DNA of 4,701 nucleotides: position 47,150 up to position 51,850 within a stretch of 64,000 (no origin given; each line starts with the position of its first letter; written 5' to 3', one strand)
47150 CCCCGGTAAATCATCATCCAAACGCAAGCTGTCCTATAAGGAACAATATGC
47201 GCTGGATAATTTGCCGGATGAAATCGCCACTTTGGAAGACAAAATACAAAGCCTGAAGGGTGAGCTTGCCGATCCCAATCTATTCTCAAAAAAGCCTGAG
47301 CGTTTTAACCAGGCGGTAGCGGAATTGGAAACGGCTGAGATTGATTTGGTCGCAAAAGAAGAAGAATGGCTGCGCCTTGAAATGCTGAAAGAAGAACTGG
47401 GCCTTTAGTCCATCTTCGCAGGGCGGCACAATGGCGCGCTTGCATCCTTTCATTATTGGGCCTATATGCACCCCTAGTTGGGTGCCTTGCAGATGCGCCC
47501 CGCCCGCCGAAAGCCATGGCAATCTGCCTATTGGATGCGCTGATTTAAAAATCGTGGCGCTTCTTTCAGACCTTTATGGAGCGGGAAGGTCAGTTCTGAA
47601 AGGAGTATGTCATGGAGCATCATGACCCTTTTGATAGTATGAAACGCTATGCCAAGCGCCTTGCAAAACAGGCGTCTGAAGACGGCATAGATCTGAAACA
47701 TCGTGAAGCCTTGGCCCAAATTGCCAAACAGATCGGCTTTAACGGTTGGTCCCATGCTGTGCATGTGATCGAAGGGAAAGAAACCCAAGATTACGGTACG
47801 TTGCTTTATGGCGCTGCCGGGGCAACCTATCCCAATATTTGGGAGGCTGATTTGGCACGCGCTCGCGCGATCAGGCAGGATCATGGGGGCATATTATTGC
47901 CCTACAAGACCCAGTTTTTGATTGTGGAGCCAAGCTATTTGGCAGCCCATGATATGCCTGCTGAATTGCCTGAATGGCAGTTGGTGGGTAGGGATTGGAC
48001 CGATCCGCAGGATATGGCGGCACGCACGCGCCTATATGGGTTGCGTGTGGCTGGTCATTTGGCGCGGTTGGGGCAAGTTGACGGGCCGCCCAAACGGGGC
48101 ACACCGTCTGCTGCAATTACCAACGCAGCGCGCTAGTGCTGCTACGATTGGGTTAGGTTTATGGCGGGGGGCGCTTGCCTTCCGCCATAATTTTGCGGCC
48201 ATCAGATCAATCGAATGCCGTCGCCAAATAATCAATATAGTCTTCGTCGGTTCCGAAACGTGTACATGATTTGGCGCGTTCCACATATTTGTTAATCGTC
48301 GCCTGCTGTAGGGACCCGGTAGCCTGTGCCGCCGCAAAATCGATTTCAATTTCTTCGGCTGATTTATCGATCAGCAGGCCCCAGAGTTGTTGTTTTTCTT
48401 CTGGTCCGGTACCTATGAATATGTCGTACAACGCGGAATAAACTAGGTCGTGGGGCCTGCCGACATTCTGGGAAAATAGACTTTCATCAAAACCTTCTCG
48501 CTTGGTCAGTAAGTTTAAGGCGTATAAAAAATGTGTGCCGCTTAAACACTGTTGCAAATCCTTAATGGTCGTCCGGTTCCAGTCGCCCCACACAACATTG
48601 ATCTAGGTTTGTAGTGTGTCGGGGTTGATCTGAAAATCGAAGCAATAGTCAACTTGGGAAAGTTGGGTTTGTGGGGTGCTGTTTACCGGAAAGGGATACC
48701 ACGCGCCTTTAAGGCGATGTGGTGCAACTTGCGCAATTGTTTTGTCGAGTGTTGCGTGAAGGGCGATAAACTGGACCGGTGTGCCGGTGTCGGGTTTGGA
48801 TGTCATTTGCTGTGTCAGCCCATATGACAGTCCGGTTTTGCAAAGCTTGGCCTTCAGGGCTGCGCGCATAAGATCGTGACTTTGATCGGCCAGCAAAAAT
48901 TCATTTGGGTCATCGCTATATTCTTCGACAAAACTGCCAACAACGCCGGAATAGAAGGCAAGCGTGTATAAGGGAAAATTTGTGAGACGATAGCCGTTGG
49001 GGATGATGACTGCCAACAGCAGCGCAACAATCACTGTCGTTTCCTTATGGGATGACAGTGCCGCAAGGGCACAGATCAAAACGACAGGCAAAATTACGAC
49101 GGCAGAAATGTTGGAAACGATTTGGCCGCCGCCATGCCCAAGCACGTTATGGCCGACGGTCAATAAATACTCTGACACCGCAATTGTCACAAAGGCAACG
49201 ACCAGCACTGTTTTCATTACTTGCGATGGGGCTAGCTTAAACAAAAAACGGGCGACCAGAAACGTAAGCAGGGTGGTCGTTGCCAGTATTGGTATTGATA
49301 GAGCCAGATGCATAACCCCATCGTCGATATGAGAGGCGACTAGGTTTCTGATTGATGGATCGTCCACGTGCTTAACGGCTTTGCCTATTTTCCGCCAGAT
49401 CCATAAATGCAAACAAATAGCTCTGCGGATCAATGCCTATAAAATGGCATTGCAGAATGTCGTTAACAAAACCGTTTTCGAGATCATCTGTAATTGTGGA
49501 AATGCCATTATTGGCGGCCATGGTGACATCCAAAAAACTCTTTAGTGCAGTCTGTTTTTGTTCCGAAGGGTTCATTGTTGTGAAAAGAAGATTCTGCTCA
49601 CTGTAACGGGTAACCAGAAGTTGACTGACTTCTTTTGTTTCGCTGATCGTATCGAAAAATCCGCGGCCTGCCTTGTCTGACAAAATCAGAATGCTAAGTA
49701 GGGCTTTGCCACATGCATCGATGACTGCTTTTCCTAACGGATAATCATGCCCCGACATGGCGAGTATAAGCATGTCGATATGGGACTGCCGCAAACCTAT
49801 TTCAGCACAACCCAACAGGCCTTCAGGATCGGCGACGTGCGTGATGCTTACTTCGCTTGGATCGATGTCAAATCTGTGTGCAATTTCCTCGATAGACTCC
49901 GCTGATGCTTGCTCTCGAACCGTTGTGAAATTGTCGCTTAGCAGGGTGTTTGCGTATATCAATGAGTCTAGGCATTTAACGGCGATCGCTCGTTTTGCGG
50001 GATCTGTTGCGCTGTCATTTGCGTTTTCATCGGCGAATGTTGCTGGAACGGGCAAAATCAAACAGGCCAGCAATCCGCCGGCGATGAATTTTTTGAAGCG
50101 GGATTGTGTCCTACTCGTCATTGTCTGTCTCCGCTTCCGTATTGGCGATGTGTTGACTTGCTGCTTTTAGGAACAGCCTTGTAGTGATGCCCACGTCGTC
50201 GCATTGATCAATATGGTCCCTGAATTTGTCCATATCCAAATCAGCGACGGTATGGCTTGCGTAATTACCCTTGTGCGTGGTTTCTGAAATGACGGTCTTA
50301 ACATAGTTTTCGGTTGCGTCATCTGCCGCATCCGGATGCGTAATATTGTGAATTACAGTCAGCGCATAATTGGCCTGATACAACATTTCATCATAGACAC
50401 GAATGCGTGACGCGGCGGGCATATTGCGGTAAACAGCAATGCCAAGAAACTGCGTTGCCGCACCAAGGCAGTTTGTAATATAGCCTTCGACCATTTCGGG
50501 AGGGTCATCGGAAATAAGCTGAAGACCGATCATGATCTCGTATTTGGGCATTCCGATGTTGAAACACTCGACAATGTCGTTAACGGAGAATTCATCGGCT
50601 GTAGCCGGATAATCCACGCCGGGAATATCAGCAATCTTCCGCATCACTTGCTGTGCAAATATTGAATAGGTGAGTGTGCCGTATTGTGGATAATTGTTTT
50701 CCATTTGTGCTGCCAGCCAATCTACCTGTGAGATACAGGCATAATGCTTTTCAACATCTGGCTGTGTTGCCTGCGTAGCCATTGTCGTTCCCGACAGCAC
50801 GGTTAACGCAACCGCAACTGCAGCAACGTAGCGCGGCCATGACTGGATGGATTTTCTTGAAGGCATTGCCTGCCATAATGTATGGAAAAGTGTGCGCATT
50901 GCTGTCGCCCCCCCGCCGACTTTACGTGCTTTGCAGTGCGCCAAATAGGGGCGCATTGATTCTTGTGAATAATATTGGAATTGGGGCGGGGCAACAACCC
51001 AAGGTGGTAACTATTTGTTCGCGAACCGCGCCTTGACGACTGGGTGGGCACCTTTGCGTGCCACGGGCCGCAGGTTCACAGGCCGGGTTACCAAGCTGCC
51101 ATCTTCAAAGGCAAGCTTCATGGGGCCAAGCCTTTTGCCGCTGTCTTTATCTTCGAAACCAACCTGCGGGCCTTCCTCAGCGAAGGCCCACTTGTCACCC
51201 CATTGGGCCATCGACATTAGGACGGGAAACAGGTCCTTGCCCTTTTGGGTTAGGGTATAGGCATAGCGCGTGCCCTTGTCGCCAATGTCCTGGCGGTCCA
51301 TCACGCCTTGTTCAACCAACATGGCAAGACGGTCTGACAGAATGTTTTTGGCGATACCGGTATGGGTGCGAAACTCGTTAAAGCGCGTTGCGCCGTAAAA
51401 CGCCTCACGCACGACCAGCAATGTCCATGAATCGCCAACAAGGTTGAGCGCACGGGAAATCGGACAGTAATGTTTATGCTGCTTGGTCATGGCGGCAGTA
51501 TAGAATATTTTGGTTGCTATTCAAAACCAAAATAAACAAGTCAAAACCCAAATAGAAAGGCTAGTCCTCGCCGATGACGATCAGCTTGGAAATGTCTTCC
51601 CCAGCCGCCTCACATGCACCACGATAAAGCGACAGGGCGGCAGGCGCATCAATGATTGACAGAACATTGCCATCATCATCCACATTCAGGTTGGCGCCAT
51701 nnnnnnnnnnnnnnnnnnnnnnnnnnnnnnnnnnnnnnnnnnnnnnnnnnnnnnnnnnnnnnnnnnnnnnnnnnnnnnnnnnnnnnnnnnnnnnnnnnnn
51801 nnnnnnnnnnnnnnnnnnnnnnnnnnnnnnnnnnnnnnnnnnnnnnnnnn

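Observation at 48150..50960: Low-GC four-gene cassette of unknown function: two paralogous secreted Cys-proteins, a membrane protein and a small cytoplasmic protein, downstream of an HxlR regulator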

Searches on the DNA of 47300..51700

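Call 75: search_rna_families(source=window, start=47300, end=51700, threshold=evalue, max_evalue=1)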
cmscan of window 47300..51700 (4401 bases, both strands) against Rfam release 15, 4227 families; matches with E-value up to 1: 1.
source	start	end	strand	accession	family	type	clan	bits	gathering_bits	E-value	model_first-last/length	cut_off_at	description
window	49403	49454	+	RF00023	tmRNA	Gene;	CL00001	9.9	47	0.59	87-140/374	no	transfer-messenger RNA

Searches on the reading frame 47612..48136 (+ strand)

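Call 3: search_protein_families(library=pfam, proteins=[window:47612-48136:+], max_evalue=1)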
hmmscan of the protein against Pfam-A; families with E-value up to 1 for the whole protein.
window:47612-48136:+ (174 aa): 2 families
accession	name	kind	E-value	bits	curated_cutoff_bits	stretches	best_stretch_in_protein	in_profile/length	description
PF20066.5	Glyoxalase_8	-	1.3e-06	29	23.7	1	7-54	8-55/143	Glyoxalase superfamily protein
PF00547.23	Urease_gamma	-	0.14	12.9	23.9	1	13-41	15-43/99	Urease, gamma subunit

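Call 4: search_protein_families(library=ncbifam, proteins=[window:47612-48136:+], max_evalue=1)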
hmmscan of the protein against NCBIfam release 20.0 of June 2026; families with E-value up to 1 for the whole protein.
window:47612-48136:+ (174 aa): 3 families
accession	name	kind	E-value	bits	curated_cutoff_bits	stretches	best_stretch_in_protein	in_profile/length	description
NF004629.0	PRK05973.1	equivalog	0.0009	18.3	156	1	6-51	6-46/237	DNA helicase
NF010592.0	PRK13986.1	equivalog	0.083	12.5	353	1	10-41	12-43/238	urease subunit alpha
NF010444.1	PRK13870.1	equivalog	0.13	11.7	250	1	10-48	1-39/234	autoinducer-binding transcriptional regulator TraR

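Call 61: search_protein_families(library=padloc, proteins=[window:47612-48136:+], max_evalue=0.1)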
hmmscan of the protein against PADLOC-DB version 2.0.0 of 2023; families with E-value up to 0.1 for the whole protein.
window:47612-48136:+ (174 aa): 0 families

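Call 62: search_protein_families(library=phrogs, proteins=[window:47612-48136:+], max_evalue=0.1)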
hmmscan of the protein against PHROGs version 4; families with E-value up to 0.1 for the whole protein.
window:47612-48136:+ (174 aa): 1 family
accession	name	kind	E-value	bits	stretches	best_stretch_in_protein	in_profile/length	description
phrog_13478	-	unknown function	0.0036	18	1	12-45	15-47/58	-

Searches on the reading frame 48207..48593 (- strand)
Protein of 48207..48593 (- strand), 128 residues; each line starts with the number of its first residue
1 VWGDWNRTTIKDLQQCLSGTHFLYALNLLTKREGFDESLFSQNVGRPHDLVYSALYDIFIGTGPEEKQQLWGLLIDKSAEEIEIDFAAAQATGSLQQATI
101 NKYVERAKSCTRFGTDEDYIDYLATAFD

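Call 3: search_protein_families(library=pfam, proteins=[window:48207-48593:-], max_evalue=1)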
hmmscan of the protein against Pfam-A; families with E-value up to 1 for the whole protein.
window:48207-48593:- (128 aa): 1 family
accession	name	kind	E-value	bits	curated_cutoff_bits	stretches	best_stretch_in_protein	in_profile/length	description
PF20056.4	DUF6455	-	0.012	16.1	23.7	1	74-112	13-51/85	Family of unknown function (DUF6455)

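Call 4: search_protein_families(library=ncbifam, proteins=[window:48207-48593:-], max_evalue=1)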
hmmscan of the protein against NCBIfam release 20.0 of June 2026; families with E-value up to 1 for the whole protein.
window:48207-48593:- (128 aa): 0 families

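Call 13: find_encoding_contigs(protein=window:48207-48593:-, flank=10000, max_places=6)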
Protein window:48207-48593:- (128 aa): no gene with exactly this product is on record in the collection.

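Call 25: find_homologous_proteins(query=window:48207-48593:-, max_evalue=0.1)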
Query window:48207-48593:-: 14 candidates shared short words with the query, none scored E <= 0.1.

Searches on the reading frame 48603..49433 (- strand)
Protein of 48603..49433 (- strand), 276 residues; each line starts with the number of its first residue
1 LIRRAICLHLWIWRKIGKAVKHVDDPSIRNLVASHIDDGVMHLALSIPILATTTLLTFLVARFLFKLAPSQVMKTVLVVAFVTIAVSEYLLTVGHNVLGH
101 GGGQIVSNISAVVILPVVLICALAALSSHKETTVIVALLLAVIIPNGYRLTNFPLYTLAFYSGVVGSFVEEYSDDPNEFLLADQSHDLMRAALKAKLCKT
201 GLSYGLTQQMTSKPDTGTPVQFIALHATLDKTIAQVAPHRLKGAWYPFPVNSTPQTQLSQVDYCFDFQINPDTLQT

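Call 3: search_protein_families(library=pfam, proteins=[window:48603-49433:-], max_evalue=1)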
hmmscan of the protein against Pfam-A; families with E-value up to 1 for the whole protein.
window:48603-49433:- (276 aa): 1 family
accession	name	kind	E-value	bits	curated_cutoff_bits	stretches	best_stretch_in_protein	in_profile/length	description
PF04342.18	DMT_6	-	0.11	13.2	25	1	66-141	19-96/104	Putative member of DMT superfamily (DUF486)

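Call 4: search_protein_families(library=ncbifam, proteins=[window:48603-49433:-], max_evalue=1)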
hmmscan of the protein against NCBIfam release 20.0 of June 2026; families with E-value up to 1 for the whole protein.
window:48603-49433:- (276 aa): 0 families

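Call 22: search_protein_representatives(protein=window:48603-49367:-)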
Query: 254 residues. Proteins with E-value up to 0.001 (for the whole library): 2; up to 1e-10: 1; up to 1e-30: 1. The best 2 are listed.
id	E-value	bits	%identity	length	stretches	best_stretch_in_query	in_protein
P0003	1.0e-146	503.4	99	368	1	19-254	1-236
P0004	5.0e-04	36.3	33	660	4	84-181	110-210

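Call 39: find_encoding_contigs(protein=P0003, flank=10000, max_places=6)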
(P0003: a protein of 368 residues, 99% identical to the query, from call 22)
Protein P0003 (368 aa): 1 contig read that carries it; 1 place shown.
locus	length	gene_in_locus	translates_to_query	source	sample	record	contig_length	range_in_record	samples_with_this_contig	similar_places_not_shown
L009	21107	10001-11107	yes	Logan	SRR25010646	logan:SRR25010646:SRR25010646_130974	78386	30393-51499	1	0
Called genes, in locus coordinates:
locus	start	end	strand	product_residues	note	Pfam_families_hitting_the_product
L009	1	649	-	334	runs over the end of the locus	PF08240:ADH_N, PF00107:ADH_zinc_N, PF13602:ADH_zinc_N_2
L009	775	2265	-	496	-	PF00070:Pyr_redox (faint), PF00743:FMO-like, PF01266:DAO (faint), PF01946:Thi4 (weak), PF07992:Pyr_redox_2, PF13434:Lys_Orn_oxgnase (faint), PF13450:NAD_binding_8, PF13738:Pyr_redox_3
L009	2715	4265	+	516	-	PF00884:Sulfatase, PF01663:Phosphodiest (faint), PF16347:SGSH_C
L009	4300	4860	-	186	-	PF00132:Hexapep (weak), PF25084:LbH_EIF2B (faint), PF25087:GMPPB_C (faint), PF00132:Hexapep (weak)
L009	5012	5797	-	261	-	PF00378:ECH_1, PF16113:ECH_2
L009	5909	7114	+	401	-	PF00108:Thiolase_N, PF02803:Thiolase_C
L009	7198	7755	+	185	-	PF12973:Cupin_7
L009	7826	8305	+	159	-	PF01638:HxlR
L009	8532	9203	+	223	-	-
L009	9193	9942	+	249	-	-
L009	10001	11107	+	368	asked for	-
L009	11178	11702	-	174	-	PF20066:Glyoxalase_8 (weak)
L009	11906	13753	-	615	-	PF00005:ABC_tran, PF02463:SMC_N (faint), PF13191:AAA_16 (faint), PF13304:AAA_21 (faint), PF13401:AAA_22 (faint), PF13476:AAA_23 (faint), PF00005:ABC_tran, PF16326:ABC_tran_CTD, +2 more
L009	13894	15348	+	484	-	PF01120:Alpha_L_fucos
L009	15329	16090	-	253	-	PF02463:SMC_N (faint), PF00005:ABC_tran, PF13304:AAA_21 (faint)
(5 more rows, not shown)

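Call 40: search_protein_families(library=pfam, proteins=[P0003], max_evalue=0.01)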
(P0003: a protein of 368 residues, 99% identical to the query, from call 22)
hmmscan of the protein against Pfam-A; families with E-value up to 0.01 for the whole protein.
P0003 (368 aa): 0 families

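Call 61: search_protein_families(library=padloc, proteins=[P0003], max_evalue=0.1)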
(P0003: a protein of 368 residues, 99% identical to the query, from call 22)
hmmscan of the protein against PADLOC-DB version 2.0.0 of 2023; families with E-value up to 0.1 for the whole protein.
P0003 (368 aa): 0 families

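Call 62: search_protein_families(library=phrogs, proteins=[P0003], max_evalue=0.1)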
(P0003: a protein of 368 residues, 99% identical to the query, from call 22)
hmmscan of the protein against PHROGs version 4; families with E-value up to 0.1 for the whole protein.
P0003 (368 aa): 0 families

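Call 65: predict_structure(protein=P0003)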
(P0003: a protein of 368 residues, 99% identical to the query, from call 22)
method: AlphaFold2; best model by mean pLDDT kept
length: 368 residues; sequences in the alignment: 1
mean_pLDDT: 41.1   pTM: 0.27
mean pLDDT of the five models: 41.1, 37.8, 37.2, 33.3, 32.4
residues with pLDDT >= 90: 0; 70-90: 12; 50-70: 61; < 50: 295
segments of 3 or more residues with pLDDT < 50: 1-6, 84-88, 90-99, 101-368
pLDDT, mean of each block of 10 residues (from residue 1): 50 67 70 68 67 61 52 52 50 48 39 34 35 33 30 30 28 30 26 27 26 25 26 35 39 39 42 40 37 38 45 38 37 38 38 43 37
secondary structure, 60 per line:
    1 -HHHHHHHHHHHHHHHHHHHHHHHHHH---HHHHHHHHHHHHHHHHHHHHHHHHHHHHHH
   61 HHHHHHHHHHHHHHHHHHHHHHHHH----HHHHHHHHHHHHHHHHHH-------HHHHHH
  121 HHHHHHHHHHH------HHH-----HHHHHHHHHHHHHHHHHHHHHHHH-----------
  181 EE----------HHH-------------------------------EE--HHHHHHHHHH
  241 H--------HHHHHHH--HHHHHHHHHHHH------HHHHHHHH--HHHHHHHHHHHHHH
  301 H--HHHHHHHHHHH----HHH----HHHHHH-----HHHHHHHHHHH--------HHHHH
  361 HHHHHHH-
elements in order: H2-27 H31-85 H90-107 H115-131 H146-169 H231-241 H250-256 H259-270 H277-284 H287-301 H304-314 H326-331 H337-347 H356-367
